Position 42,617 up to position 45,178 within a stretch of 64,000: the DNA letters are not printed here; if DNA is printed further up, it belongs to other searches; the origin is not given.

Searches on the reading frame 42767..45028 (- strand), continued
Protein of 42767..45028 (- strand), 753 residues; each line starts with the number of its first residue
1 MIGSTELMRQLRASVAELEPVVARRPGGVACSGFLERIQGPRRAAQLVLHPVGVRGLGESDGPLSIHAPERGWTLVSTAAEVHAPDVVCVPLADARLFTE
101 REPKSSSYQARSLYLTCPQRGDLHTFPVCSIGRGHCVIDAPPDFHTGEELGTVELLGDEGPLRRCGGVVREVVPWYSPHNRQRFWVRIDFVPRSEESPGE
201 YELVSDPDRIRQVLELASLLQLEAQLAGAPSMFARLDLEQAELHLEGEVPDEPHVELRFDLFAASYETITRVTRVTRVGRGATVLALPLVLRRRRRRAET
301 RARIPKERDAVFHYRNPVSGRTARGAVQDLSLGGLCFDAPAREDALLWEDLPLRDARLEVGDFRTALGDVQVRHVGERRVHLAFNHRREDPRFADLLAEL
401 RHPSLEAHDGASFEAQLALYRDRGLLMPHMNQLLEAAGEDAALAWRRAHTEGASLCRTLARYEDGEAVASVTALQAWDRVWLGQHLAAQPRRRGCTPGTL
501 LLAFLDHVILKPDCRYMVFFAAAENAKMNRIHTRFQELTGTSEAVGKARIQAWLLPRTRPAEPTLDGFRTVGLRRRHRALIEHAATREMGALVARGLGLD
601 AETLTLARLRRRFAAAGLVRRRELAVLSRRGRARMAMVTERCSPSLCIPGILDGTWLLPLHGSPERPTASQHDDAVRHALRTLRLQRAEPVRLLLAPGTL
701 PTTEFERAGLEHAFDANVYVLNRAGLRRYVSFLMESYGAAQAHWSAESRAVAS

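Call 56: find_encoding_contigs(protein=P0039, flank=10000, max_places=2)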
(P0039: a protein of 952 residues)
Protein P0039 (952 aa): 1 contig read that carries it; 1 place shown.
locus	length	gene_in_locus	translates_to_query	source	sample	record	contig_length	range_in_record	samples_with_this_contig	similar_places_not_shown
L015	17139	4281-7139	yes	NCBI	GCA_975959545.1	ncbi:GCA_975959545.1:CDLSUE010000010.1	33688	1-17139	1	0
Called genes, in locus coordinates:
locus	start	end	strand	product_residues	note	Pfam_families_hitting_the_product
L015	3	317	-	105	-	?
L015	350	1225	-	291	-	PF01882:DUF58, PF13519:VWA_2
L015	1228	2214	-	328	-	PF00004:AAA (faint), PF00493:MCM (weak), PF20030:bpMoxR, PF07726:AAA_3, PF07728:AAA_5, PF17863:AAA_lid_2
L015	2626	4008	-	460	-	PF00072:Response_reg, PF00158:Sigma54_activat, PF14532:Sigma54_activ_2, PF07728:AAA_5, PF25601:AAA_lid_14, PF02954:HTH_8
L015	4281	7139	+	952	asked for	PF07238:PilZ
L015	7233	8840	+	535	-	PF02310:B12-binding (weak), PF04055:Radical_SAM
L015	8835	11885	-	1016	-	PF00512:HisKA, PF02518:HATPase_c, PF13581:HATPase_c_2 (faint), PF13589:HATPase_c_3 (faint), PF14501:HATPase_c_5 (faint), PF00072:Response_reg, PF00512:HisKA, PF02518:HATPase_c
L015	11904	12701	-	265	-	PF02353:CMAS, PF13489:Methyltransf_23, PF01209:Ubie_methyltran, PF01728:FtsJ, PF13847:Methyltransf_31, PF08241:Methyltransf_11, PF08242:Methyltransf_12, PF13649:Methyltransf_25, +2 more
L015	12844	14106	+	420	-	PF00072:Response_reg, PF00512:HisKA, PF02518:HATPase_c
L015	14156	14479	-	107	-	-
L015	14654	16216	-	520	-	PF00515:TPR_1 (faint), PF07719:TPR_2 (faint), PF13424:TPR_12 (faint), PF13428:TPR_14 (faint), PF24575:TPR_Slam (faint), PF13174:TPR_6 (faint), PF14559:TPR_19 (weak), PF13432:TPR_16 (weak), +4 more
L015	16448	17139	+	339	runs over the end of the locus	PF07719:TPR_2 (faint), PF13428:TPR_14 (faint), PF01476:LysM (faint)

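Call 58: search_protein_families(library=pfam, proteins=[L003:12699-13352:+, L002:7505-8164:+, L006:15525-16199:+, L007:7040-7693:+], max_evalue=5)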
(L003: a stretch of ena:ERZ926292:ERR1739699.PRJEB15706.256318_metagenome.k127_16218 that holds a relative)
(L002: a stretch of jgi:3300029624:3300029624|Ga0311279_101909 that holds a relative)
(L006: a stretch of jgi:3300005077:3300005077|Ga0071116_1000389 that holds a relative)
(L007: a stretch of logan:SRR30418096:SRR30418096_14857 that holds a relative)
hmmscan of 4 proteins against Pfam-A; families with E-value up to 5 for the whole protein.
L003:12699-13352:+ (218 aa): 1 family
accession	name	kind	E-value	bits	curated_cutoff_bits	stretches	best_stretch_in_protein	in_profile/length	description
PF12625.12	Arabinose_bd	-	3.8e-08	34.1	27.6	1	29-144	4-120/185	Arabinose-binding domain of AraC transcription regulator, N-term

L002:7505-8164:+ (220 aa): 2 families
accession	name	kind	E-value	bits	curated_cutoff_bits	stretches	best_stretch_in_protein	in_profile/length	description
PF12625.12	Arabinose_bd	-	2.4e-05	25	27.6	1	32-143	4-116/185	Arabinose-binding domain of AraC transcription regulator, N-term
PF02830.23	V4R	-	0.0094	16.5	31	1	140-189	13-61/62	V4R domain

L006:15525-16199:+ (225 aa): 2 families
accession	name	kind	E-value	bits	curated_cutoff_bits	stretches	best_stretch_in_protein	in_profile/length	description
PF16758.11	UL141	-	0.0032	17.7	35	1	110-192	79-160/191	Herpes-like virus membrane glycoprotein UL141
PF12625.12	Arabinose_bd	-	0.013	16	27.6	1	39-146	5-110/185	Arabinose-binding domain of AraC transcription regulator, N-term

L007:7040-7693:+ (218 aa): 1 family
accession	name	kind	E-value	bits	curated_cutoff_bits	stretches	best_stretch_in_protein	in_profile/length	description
PF12625.12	Arabinose_bd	-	6.2e-06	26.9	27.6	1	30-142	4-114/185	Arabinose-binding domain of AraC transcription regulator, N-term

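Call 59: search_protein_families(library=ncbifam, proteins=[L003:12699-13352:+, L002:7505-8164:+, L006:15525-16199:+, L007:7040-7693:+], max_evalue=5)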
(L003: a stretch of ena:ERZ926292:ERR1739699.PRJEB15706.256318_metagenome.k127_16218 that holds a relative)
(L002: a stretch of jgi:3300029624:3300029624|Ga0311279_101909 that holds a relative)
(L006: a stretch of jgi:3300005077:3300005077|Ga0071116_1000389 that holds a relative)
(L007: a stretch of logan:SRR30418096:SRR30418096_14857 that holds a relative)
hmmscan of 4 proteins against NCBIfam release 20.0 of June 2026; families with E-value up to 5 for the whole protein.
L003:12699-13352:+ (218 aa): 0 families

L002:7505-8164:+ (220 aa): 0 families

L006:15525-16199:+ (225 aa): 1 family
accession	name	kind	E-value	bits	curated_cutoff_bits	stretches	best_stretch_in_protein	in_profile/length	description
TIGR02343.1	chap_CCT_epsi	equivalog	0.33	9.5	710.5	1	18-76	32-91/532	T-complex protein 1 subunit epsilon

L007:7040-7693:+ (218 aa): 2 families
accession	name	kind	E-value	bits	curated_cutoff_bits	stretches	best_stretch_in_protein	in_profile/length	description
NF050186.1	TransRegGliRPseudo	equivalog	0.017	14.5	570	1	21-78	18-74/338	AraC family transcriptional regulator GliR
NF002013.0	PRK00819.1-2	equivalog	0.16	11.5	231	1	31-68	15-52/183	RNA 2'-phosphotransferase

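Call 67: find_homologous_proteins(query=A5, max_evalue=1e-10)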
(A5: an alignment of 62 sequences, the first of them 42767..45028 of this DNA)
Query A5 (62 sequences) (753 aa, profile of the alignment): 5 proteins with E <= 1e-10 among 8000 candidates.
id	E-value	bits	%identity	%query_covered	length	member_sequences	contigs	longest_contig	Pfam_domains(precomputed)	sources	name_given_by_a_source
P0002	1.2e-222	760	44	100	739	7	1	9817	-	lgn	-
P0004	1.9e-222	759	43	98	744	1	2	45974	-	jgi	-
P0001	2.8e-222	758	100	100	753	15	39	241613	-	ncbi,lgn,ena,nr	ncbi:MAG TPA: hypothetical protein RMH85_26680 [Polyangiaceae bacterium LLY-WYZ-15_(1-7)]|nr:hypothe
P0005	6.4e-222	757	42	97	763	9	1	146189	-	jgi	jgi:hypothetical protein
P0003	9.1e-204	697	45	86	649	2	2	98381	-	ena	-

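Call 79: search_protein_families(library=pfam, proteins=[L012:11978-12946:+, L012:12403-13785:+, L012:13805-14800:+, L012:17583-20954:-, L014:5081-6013:+, L013:3178-4257:+, L012:13817-14698:-], max_evalue=0.001)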
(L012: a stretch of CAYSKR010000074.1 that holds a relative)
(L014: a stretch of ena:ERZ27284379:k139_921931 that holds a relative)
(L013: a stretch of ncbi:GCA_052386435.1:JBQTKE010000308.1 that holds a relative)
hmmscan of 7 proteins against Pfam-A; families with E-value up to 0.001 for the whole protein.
L012:11978-12946:+ (322 aa): 1 family
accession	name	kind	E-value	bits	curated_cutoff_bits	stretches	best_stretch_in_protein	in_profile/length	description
PF00487.30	FA_desaturase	-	9.9e-35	120.9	29.7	1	51-293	4-246/253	Fatty acid desaturase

L012:12403-13785:+ (460 aa): 2 families
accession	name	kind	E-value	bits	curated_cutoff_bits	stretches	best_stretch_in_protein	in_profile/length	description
PF13621.12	Cupin_8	-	3.8e-36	125.7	27.4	1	196-423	4-250/252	Cupin-like domain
PF08007.18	JmjC_2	-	1.8e-06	28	22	1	302-409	21-110/127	JmjC domain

L012:13805-14800:+ (331 aa): 7 families
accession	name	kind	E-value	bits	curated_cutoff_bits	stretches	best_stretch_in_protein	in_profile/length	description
PF00891.24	Methyltransf_2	-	4.2e-18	65.9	22.3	1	164-312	65-209/210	O-methyltransferase domain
PF08241.18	Methyltransf_11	-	5.8e-10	40.1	21.2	1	166-266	1-95/95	Methyltransferase domain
PF08242.18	Methyltransf_12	-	2.5e-09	38.2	30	1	166-264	1-98/98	Methyltransferase domain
PF13649.12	Methyltransf_25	-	3.2e-09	37.8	27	1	166-262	2-97/97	Methyltransferase domain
PF08100.18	Dimerisation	-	4.8e-09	36.4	25.6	1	6-86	6-92/93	O-methyltransferase dimerisation domain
PF13847.12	Methyltransf_31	-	9.3e-07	29.1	27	1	162-266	4-109/145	Methyltransferase domain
PF13489.12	Methyltransf_23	-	4.8e-05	23.6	27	1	150-312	24-159/164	Methyltransferase domain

L012:17583-20954:- (1123 aa): 6 families
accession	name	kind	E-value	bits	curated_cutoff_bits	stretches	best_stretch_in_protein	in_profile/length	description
PF03572.23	Peptidase_S41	-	1.2e-47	162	24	1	357-529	1-164/165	Peptidase family S41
PF00595.29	PDZ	-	4.8e-09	36.9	23.2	1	245-314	8-79/81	PDZ domain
PF07705.17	CARDB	-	1.1e-05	26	22.7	0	688-751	11-72/101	CARDB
PF17820.7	PDZ_6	-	1.5e-05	25.1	27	1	263-313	2-50/54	PDZ domain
PF13180.12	PDZ_2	-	6.3e-05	23.6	27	1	247-320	1-72/80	PDZ domain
PF04319.19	NifZ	-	0.00039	20.5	27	0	809-853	5-48/73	NifZ domain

L014:5081-6013:+ (311 aa): 1 family
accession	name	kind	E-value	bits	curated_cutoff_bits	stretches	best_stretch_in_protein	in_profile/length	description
PF16927.11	HisKA_7TM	-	4.2e-13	50.1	28.6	1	12-221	5-223/224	N-terminal 7TM region of histidine kinase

L013:3178-4257:+ (359 aa): 0 families

L012:13817-14698:- (293 aa): 0 families

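Call 81: list_cluster_members(proteins=[P0079, P0080, P0085, P0087, P0097, P0101, P0114, P0126, P0141, P0150])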
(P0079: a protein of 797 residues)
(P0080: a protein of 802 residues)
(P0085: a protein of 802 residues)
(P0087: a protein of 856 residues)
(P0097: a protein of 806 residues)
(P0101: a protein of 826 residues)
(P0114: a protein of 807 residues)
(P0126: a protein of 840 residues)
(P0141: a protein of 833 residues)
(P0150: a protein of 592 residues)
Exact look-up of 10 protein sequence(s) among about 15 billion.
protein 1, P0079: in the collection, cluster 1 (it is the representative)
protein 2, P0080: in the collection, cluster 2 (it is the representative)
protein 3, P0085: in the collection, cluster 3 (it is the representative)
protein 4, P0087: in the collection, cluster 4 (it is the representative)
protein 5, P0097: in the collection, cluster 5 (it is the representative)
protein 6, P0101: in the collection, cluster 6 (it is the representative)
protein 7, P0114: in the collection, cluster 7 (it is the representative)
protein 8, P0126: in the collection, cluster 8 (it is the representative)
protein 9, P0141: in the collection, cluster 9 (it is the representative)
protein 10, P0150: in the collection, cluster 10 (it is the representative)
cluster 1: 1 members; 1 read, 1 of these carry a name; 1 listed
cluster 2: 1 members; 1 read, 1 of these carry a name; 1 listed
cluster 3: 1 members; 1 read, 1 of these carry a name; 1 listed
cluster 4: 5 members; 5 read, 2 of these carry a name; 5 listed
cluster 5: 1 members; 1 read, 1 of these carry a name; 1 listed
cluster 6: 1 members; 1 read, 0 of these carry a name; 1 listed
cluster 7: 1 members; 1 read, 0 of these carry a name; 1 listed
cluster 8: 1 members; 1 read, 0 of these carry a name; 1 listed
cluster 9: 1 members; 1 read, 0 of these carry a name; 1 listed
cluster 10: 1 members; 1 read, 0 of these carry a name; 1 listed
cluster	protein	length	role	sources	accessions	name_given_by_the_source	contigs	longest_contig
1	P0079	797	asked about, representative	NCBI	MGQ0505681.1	MAG: PilZ domain-containing protein [Myxococcaceae bacterium]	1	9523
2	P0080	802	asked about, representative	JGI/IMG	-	hypothetical protein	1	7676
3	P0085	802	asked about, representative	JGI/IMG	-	hypothetical protein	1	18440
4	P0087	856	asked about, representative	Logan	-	-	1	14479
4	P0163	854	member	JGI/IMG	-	hypothetical protein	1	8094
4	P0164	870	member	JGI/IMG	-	hypothetical protein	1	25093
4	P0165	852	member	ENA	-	-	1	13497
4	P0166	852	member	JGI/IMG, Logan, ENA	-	-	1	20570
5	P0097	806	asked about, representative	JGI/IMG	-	hypothetical protein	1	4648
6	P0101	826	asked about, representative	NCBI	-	-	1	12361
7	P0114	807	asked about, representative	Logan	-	-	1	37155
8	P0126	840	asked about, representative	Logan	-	-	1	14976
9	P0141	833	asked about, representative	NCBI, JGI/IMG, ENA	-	-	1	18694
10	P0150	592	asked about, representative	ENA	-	-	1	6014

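Call 85: search_protein_families(library=pfam, proteins=[P0148, P0079, P0141, P0126, P0114, P0101], max_evalue=0.01)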
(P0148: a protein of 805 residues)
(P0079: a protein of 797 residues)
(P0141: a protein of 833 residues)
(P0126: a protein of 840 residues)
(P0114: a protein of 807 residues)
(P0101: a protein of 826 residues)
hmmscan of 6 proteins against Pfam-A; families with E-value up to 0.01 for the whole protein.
P0148 (805 aa): 2 families
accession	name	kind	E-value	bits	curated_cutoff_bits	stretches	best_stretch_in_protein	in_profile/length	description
PF07238.19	PilZ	-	2.1e-07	31.6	22.5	1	122-212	3-82/102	PilZ domain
PF00583.31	Acetyltransf_1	-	0.00048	20.8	20.7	1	504-551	31-79/116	Acetyltransferase (GNAT) family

P0079 (797 aa): 2 families
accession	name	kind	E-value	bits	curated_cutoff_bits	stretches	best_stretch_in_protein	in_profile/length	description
PF07238.19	PilZ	-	1.2e-10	42.1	22.5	1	346-455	2-98/102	PilZ domain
PF00072.30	Response_reg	-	0.0033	18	30.2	1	26-109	1-89/111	Response regulator receiver domain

P0141 (833 aa): 1 family
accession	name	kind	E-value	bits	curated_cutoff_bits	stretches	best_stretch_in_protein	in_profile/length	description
PF07238.19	PilZ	-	0.0047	17.7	22.5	0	370-455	22-100/102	PilZ domain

P0126 (840 aa): 1 family
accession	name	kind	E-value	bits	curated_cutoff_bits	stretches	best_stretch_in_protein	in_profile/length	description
PF07238.19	PilZ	-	9.4e-09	36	22.5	1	378-460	24-101/102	PilZ domain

P0114 (807 aa): 1 family
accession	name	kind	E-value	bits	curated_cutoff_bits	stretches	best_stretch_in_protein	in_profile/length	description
PF07238.19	PilZ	-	7.5e-12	45.9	22.5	2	341-450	2-96/102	PilZ domain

P0101 (826 aa): 1 family
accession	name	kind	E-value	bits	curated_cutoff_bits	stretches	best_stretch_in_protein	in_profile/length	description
PF07238.19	PilZ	-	1.5e-11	44.9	22.5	2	393-490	8-100/102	PilZ domain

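Call 86: find_encoding_contigs(protein=P0148, flank=10000, max_places=3)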
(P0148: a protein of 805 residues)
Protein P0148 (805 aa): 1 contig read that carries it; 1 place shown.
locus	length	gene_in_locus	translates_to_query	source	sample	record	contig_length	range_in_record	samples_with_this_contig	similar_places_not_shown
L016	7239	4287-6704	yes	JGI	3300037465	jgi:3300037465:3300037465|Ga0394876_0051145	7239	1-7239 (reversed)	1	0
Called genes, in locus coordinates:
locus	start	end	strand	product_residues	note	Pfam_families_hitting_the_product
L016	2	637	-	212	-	?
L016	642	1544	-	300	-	PF16881:LIAS_N, PF04055:Radical_SAM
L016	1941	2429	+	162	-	PF05685:Uma2 (weak)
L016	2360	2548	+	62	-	-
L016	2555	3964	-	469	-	PF00890:FAD_binding_2 (weak), PF01134:GIDA (weak), PF07992:Pyr_redox_2, PF12831:FAD_oxidored (weak), PF13450:NAD_binding_8 (weak), PF13738:Pyr_redox_3, PF00070:Pyr_redox, PF02852:Pyr_redox_dim, +2 more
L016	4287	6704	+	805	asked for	PF07238:PilZ (faint)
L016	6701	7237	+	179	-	?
